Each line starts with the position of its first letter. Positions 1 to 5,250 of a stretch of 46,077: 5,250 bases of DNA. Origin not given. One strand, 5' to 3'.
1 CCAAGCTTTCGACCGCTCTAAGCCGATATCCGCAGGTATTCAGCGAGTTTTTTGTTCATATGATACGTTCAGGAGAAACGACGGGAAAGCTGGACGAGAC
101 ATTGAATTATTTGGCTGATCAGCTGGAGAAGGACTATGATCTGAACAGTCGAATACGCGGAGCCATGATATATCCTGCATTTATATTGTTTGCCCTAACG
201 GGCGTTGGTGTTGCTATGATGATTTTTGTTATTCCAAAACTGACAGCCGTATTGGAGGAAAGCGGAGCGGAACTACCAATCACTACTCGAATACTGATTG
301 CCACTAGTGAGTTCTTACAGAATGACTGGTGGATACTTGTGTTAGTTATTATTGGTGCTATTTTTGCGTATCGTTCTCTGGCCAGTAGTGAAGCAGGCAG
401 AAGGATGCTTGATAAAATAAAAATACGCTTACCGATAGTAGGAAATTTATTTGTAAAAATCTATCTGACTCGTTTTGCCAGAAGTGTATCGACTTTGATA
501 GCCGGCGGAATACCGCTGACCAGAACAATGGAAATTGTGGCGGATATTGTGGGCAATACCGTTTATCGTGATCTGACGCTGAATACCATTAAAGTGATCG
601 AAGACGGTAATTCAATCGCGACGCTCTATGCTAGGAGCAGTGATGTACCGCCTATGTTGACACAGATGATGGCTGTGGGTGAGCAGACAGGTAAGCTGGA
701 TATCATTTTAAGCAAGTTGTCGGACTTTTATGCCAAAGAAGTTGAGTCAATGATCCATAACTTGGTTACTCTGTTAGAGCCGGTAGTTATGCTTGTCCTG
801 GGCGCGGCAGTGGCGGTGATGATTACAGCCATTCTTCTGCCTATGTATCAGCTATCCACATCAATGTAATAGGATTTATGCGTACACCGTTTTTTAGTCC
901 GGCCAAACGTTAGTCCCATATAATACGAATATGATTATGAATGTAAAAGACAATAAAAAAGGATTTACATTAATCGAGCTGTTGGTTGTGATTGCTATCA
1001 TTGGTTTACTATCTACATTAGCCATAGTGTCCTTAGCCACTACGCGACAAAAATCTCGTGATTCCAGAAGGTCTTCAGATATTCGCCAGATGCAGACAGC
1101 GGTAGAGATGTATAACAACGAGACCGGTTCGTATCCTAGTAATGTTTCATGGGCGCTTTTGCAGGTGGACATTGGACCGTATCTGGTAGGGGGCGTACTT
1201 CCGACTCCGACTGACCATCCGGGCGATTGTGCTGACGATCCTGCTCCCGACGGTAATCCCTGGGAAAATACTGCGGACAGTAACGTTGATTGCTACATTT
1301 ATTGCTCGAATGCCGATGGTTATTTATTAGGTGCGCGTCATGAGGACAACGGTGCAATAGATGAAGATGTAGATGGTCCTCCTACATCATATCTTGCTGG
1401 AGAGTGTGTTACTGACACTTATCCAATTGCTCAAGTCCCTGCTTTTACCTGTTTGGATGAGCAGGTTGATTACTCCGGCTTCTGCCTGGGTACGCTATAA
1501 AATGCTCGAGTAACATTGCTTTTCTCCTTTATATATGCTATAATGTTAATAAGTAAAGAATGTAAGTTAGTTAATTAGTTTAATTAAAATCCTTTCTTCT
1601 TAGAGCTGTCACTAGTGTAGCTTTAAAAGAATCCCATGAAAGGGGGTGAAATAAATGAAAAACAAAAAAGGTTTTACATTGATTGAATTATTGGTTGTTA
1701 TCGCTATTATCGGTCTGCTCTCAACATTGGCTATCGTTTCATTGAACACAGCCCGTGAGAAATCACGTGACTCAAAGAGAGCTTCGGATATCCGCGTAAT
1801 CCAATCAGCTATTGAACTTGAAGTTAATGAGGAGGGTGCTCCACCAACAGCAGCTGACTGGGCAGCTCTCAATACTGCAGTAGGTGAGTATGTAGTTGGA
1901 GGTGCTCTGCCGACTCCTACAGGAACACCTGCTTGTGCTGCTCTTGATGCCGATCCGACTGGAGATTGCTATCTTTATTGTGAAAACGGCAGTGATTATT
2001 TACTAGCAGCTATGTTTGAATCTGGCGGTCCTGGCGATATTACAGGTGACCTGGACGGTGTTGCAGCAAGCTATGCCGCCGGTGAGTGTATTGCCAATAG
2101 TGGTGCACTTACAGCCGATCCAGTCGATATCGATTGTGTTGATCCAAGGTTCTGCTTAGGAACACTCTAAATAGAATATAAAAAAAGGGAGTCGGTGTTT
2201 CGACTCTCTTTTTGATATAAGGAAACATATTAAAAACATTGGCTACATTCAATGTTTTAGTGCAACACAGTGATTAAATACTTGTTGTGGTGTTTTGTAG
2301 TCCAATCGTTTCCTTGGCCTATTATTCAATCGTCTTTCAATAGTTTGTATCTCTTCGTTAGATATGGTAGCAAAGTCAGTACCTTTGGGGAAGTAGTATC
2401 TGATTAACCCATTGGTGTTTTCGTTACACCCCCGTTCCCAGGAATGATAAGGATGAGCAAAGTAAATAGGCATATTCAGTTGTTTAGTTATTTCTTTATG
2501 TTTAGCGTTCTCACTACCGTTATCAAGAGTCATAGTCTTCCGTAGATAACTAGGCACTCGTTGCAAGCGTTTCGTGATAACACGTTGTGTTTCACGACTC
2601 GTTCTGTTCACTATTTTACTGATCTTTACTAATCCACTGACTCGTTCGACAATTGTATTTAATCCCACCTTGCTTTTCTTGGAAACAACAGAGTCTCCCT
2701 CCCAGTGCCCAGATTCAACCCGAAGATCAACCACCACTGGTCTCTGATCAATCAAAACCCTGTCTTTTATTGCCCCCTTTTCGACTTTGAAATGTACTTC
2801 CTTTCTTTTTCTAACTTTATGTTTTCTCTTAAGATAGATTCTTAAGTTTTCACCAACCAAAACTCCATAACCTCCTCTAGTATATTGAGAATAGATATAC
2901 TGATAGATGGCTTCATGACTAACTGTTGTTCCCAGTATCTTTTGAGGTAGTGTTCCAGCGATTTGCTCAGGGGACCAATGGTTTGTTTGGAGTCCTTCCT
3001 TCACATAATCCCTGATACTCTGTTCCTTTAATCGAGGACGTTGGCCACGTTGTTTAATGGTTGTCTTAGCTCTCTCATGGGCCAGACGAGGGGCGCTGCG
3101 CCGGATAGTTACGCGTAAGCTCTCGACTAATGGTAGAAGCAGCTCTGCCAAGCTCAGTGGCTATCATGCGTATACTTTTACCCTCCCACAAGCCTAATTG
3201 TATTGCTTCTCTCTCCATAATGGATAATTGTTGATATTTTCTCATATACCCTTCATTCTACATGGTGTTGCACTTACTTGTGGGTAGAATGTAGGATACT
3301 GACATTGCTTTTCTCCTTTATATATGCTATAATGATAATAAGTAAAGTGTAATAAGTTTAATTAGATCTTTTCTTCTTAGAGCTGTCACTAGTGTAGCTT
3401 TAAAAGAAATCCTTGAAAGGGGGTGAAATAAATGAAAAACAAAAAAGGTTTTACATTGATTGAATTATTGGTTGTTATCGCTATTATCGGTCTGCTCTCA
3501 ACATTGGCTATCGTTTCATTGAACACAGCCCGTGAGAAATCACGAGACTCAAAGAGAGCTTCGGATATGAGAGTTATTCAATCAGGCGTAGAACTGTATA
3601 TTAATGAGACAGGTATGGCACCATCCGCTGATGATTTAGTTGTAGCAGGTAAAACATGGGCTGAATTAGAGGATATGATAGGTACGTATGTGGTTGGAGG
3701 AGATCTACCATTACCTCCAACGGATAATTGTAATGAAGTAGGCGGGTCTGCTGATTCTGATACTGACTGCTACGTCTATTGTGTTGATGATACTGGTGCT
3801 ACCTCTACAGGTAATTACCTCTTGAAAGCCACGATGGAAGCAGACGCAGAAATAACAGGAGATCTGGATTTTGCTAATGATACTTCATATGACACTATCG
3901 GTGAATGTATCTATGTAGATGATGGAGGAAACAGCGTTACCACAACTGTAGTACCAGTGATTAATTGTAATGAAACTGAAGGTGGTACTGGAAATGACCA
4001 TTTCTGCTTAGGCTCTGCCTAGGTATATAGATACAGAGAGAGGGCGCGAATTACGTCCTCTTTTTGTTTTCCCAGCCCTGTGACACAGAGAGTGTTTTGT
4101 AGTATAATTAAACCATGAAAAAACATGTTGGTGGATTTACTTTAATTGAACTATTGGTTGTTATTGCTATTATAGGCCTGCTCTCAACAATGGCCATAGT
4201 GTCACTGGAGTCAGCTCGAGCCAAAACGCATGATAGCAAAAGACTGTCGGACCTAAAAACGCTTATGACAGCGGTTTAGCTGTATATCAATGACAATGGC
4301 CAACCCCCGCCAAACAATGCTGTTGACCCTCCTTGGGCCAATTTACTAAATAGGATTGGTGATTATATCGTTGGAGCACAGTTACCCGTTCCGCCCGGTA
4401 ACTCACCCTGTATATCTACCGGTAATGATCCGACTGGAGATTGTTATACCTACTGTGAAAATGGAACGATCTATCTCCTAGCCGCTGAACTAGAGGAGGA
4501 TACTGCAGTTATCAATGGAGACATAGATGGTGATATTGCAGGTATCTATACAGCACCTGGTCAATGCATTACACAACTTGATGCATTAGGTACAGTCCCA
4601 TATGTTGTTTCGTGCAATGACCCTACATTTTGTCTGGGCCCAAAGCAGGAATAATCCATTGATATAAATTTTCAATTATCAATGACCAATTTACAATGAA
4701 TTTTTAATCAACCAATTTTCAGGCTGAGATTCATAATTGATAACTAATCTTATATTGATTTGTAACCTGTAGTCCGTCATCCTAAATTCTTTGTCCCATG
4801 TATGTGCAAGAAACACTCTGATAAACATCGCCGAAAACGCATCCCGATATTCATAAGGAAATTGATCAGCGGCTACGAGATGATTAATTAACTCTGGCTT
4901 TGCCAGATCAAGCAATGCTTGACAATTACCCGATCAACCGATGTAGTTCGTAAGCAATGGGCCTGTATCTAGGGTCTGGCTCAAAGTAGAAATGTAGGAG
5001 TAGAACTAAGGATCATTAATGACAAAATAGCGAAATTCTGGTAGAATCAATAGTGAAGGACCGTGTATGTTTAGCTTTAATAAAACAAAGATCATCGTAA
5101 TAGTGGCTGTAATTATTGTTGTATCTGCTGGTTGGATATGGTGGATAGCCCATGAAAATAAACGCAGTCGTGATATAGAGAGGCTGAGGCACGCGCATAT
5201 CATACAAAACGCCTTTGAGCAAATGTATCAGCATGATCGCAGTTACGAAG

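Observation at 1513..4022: Two pilin genes share a near-identical promoter, leader and N-terminal block with sharply divergent C-terminal domains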

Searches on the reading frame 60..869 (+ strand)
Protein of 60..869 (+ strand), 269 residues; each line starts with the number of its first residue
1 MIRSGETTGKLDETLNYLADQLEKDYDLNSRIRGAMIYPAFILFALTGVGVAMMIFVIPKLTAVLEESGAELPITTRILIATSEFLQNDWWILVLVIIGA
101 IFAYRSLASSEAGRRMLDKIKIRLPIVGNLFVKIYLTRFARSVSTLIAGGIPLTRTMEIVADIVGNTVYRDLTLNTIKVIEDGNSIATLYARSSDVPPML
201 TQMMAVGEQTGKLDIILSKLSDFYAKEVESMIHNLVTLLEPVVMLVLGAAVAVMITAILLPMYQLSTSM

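Call 8: search_protein_families(library=pfam, proteins=[window:60-869:+], max_evalue=0.01)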
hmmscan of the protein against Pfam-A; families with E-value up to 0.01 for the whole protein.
window:60-869:+ (269 aa): 1 family
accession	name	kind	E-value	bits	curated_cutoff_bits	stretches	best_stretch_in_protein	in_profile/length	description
PF00482.28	T2SSF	-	7.9e-38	129.7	25.2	2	139-261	1-125/125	Type II secretion system (T2SS), protein F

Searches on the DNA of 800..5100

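Call 24: search_rna_families(source=window, start=800, end=5100, threshold=evalue, max_evalue=1)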
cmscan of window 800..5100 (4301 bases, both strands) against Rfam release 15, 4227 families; matches with E-value up to 1: 0.
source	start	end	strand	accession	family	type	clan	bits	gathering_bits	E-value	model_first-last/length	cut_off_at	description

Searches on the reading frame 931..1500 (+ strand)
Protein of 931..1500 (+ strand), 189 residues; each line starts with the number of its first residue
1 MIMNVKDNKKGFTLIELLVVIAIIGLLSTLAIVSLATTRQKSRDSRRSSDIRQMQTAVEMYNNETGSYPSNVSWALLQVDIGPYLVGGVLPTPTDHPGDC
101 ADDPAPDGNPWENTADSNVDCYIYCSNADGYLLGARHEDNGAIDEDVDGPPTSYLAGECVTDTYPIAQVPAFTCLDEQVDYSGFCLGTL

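Call 8: search_protein_families(library=pfam, proteins=[window:931-1500:+], max_evalue=0.01)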
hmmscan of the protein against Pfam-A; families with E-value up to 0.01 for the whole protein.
window:931-1500:+ (189 aa): 1 family
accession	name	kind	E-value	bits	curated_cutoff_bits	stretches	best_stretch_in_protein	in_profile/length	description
PF07963.17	N_methyl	-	2.1e-09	37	21.2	1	8-31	3-26/27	Prokaryotic N-terminal methylation motif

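Call 9: search_protein_families(library=ncbifam, proteins=[window:931-1500:+], max_evalue=0.01)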
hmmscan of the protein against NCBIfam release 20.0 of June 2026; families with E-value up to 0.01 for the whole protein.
window:931-1500:+ (189 aa): 14 families
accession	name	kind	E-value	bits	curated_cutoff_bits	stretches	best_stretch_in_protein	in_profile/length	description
TIGR01710.1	typeII_sec_gspG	equivalog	7.2e-13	48.7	88.85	1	10-71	1-62/134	type II secretion system major pseudopilin GspG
TIGR01708.2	typeII_sec_gspH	equivalog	1.4e-09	38.2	80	1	10-76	2-72/169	type II secretion system minor pseudopilin GspH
TIGR02532.1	IV_pilin_GFxxxE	domain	1.2e-08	34.4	16.3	1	9-32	1-24/24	prepilin-type N-terminal cleavage/methylation domain-containing protein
NF041775.1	typeIV_PilA_Myxo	equivalog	3.2e-08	33.8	400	1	8-68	9-69/214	type IV pilin protein PilA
NF041013.1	T4P_ComGE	equivalog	3.5e-08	33.4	49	1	8-67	2-62/83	competence type IV pilus minor pilin ComGE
NF007862.0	PRK10574.1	equivalog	2.2e-07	31.1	138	1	7-67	2-62/145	prepilin peptidase-dependent pilin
NF040999.1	pilin_ComGC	equivalog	4.3e-07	30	75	1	9-70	1-62/84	competence type IV pilus major pilin ComGC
TIGR02596.1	TIGR02596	subfamily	1e-05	25.7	70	1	12-52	1-41/196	Verru_Chthon cassette protein D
NF007800.0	PRK10506.1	equivalog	2e-05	24.5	158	1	6-56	5-55/163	prepilin peptidase-dependent protein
NF040982.1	ComGD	equivalog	0.00094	19.6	70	1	9-41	1-32/139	competence type IV pilus minor pilin ComGD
TIGR01711.1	gspJ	equivalog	0.0015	18.4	64.85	1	10-58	1-50/192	type II secretion system minor pseudopilin GspJ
NF041002.1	pilin_ComGF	equivalog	0.0022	18.3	80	1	9-49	1-41/139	competence type IV pilus minor pilin ComGF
TIGR02599.1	TIGR02599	subfamily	0.0038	16.5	256.5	1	11-60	1-51/361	Verru_Chthon cassette protein C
TIGR01707.1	gspI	equivalog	0.01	16.3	44.35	0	11-39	1-28/101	type II secretion system minor pseudopilin GspI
